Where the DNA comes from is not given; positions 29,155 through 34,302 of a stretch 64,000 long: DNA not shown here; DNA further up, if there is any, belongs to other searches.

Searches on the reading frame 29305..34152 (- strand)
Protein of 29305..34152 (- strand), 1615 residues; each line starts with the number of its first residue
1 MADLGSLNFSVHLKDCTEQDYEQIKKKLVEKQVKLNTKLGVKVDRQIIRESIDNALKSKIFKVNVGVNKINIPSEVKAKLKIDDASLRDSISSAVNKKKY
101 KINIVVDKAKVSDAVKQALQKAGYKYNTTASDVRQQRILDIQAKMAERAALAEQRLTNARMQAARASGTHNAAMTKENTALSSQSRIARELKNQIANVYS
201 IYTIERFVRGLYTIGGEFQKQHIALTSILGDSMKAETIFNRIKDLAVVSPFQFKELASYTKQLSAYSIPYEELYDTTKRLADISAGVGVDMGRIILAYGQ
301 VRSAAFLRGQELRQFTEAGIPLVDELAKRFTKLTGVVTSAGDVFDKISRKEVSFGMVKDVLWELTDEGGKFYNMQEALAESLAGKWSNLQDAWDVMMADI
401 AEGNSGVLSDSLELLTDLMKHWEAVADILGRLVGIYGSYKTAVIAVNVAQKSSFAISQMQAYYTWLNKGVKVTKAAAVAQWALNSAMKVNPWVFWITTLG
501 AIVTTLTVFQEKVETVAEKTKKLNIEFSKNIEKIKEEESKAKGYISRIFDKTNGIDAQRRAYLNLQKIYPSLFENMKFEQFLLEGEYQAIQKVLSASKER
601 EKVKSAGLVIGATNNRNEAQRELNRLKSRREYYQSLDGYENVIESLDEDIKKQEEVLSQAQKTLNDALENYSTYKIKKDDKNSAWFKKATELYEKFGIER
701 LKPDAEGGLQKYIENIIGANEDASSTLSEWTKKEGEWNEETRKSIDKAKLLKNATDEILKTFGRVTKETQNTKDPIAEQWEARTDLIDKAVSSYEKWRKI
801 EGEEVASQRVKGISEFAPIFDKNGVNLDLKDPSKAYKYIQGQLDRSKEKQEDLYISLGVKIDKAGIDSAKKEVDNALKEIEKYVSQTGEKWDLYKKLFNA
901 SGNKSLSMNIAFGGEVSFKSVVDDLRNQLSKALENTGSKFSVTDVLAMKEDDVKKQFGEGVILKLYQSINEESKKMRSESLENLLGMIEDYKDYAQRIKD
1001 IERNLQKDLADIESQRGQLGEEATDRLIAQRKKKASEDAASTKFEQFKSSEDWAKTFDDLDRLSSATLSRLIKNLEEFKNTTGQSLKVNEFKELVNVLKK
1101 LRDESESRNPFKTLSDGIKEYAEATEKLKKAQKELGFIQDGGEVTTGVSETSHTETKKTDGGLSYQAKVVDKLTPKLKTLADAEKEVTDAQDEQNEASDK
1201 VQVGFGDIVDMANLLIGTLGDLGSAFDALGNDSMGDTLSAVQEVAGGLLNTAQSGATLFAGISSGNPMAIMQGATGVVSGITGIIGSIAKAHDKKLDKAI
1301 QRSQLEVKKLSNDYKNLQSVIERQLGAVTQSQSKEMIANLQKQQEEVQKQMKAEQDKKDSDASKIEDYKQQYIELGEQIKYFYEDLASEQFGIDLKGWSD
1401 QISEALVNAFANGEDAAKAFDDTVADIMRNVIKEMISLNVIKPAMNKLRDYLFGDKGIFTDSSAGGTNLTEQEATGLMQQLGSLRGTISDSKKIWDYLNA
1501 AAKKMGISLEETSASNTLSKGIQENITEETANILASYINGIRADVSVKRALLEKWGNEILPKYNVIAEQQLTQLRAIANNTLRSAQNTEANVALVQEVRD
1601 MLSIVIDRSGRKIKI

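Call 86: search_protein_families(library=pfam, max_evalue=0.01, proteins=[window:29305-34152:-])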
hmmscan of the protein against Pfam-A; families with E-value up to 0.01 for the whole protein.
window:29305-34152:- (1615 aa): 1 family
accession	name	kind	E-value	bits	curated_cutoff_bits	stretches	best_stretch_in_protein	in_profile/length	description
PF20155.4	TMP_3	-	2.5e-17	63.7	41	1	212-401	4-191/192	Tape measure protein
